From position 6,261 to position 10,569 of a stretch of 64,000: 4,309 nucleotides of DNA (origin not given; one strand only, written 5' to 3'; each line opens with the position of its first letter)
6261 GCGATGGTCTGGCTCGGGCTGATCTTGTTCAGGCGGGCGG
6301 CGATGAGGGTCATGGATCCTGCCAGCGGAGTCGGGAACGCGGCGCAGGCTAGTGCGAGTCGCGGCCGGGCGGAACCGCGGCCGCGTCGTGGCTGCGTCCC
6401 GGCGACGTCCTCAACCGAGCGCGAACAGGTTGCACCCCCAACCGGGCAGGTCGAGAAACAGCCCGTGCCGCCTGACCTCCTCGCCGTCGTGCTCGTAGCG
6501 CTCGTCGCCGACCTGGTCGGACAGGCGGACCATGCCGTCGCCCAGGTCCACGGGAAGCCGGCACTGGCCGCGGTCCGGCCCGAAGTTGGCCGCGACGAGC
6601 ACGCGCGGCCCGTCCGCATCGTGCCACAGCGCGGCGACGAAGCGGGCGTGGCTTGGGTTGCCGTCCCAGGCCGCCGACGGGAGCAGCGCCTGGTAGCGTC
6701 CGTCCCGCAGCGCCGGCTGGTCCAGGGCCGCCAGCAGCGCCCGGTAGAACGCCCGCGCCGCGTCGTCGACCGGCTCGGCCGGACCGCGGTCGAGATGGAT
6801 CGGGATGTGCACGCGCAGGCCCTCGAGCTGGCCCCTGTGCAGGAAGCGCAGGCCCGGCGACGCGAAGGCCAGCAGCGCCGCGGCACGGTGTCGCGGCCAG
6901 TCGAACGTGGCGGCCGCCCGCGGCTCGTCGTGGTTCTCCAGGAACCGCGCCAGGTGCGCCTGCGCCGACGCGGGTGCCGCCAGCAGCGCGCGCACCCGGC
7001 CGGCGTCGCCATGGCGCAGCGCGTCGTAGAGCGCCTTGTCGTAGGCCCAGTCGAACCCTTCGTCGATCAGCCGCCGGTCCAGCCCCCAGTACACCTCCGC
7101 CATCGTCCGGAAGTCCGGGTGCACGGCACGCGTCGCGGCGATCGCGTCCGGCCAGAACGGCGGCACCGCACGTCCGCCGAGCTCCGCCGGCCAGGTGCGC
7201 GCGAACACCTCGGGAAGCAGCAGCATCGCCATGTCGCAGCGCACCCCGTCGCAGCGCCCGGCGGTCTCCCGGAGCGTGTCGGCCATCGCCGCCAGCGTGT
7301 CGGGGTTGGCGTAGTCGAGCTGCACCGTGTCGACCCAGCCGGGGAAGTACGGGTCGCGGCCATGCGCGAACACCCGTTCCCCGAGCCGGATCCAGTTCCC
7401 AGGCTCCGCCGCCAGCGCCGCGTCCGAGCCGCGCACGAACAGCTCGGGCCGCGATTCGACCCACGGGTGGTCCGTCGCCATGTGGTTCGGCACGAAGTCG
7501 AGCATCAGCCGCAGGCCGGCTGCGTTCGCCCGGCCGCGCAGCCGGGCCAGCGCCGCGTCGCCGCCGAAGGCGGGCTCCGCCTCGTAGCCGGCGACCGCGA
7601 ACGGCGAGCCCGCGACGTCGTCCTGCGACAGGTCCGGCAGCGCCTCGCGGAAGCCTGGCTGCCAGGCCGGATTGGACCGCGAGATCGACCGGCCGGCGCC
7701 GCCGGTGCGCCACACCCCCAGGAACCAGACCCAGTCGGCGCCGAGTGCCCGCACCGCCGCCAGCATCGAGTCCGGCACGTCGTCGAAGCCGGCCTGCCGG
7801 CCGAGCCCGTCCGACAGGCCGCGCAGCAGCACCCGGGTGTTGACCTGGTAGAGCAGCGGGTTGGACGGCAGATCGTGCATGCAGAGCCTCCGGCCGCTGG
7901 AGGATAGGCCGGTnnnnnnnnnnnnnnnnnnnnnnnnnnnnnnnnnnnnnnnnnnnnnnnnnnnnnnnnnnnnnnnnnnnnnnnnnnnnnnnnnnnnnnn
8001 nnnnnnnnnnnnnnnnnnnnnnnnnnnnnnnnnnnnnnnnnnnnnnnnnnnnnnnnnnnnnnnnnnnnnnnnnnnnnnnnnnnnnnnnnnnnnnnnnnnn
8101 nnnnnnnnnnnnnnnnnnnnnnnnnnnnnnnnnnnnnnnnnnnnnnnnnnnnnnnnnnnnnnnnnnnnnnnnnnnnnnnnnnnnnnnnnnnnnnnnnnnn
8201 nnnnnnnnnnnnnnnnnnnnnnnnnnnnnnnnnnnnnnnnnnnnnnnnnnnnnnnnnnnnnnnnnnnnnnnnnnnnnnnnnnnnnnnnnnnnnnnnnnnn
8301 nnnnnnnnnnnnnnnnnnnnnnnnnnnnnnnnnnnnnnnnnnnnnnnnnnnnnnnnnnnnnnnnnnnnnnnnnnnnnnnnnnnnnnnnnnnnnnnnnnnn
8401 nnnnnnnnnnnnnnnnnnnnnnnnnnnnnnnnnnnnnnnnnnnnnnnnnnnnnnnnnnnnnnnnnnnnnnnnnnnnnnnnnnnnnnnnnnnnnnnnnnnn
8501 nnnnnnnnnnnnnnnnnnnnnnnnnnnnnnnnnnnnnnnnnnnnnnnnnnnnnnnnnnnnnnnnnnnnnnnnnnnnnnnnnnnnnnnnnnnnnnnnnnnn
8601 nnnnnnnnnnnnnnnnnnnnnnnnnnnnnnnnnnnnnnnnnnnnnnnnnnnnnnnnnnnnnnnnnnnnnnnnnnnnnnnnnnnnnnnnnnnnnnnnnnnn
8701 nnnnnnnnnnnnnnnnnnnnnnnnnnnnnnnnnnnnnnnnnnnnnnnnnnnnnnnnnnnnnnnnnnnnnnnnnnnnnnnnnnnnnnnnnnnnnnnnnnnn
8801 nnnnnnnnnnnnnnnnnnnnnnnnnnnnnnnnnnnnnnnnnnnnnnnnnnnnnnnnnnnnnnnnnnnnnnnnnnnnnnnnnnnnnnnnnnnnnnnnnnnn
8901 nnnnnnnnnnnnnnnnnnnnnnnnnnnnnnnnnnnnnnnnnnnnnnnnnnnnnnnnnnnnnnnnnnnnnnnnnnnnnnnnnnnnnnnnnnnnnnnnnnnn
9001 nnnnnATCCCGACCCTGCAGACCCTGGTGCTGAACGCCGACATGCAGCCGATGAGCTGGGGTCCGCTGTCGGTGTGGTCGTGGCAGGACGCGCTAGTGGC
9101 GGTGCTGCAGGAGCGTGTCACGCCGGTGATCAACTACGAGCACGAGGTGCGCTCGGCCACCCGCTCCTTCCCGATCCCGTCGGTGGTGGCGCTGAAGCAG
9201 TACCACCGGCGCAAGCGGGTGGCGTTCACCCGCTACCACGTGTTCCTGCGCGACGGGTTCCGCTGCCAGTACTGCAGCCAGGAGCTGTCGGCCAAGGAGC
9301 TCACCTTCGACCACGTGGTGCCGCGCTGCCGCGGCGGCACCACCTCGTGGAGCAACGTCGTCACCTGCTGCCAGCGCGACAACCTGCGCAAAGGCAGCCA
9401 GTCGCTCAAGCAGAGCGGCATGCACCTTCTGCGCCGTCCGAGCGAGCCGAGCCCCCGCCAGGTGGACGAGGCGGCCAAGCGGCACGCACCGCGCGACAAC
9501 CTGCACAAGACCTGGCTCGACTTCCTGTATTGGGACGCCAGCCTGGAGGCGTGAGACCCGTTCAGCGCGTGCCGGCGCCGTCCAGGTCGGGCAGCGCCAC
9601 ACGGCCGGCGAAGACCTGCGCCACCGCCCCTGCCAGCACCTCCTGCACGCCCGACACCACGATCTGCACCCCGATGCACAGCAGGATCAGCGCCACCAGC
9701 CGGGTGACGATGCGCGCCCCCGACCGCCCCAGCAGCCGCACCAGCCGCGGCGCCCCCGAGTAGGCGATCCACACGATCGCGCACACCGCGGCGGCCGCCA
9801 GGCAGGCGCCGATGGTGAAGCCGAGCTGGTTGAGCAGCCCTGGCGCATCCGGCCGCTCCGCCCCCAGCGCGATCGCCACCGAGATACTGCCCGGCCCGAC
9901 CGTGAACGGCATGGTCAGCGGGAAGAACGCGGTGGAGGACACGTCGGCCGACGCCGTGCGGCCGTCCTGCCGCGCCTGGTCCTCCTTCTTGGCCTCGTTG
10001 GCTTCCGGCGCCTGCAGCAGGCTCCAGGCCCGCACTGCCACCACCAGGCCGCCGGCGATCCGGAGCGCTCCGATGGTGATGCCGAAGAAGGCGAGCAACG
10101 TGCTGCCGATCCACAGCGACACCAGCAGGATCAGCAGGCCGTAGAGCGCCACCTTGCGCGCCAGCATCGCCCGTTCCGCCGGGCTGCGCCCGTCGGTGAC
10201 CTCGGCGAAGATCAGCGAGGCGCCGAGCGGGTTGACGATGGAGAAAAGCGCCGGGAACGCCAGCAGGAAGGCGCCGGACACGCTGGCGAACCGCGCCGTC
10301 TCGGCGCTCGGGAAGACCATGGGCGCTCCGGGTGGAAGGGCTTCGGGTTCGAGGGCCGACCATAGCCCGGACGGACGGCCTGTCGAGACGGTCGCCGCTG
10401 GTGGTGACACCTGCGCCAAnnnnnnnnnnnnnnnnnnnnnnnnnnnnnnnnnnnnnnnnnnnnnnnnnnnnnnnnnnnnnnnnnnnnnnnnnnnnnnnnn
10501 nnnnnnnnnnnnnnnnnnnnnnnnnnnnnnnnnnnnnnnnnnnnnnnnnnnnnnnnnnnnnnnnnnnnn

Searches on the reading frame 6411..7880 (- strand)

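Call 18: search_protein_families(library=pfam, proteins=[window:6411-7880:-], max_evalue=0.001)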
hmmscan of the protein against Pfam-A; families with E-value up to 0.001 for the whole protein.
window:6411-7880:- (489 aa): 1 family
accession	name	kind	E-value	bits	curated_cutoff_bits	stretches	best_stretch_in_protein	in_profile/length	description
PF00128.31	Alpha-amylase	-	1.7e-09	37.9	22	1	100-143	58-101/446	Alpha amylase, catalytic domain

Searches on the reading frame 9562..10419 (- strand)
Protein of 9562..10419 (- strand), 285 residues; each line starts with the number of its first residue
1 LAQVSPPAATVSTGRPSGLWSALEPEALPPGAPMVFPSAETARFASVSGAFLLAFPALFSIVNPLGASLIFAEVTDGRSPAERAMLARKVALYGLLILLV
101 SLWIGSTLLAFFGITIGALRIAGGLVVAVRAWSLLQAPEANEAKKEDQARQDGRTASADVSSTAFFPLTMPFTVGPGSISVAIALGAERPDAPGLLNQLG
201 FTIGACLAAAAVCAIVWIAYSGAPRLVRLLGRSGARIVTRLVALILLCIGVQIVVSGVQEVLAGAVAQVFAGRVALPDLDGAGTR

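Call 18: search_protein_families(library=pfam, proteins=[window:9562-10419:-], max_evalue=0.001)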
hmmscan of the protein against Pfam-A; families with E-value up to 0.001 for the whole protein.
window:9562-10419:- (285 aa): 1 family
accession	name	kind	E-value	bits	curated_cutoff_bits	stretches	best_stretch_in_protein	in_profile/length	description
PF01914.23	MarC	-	6.8e-45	153.4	23.9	1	51-261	4-202/203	MarC family integral membrane protein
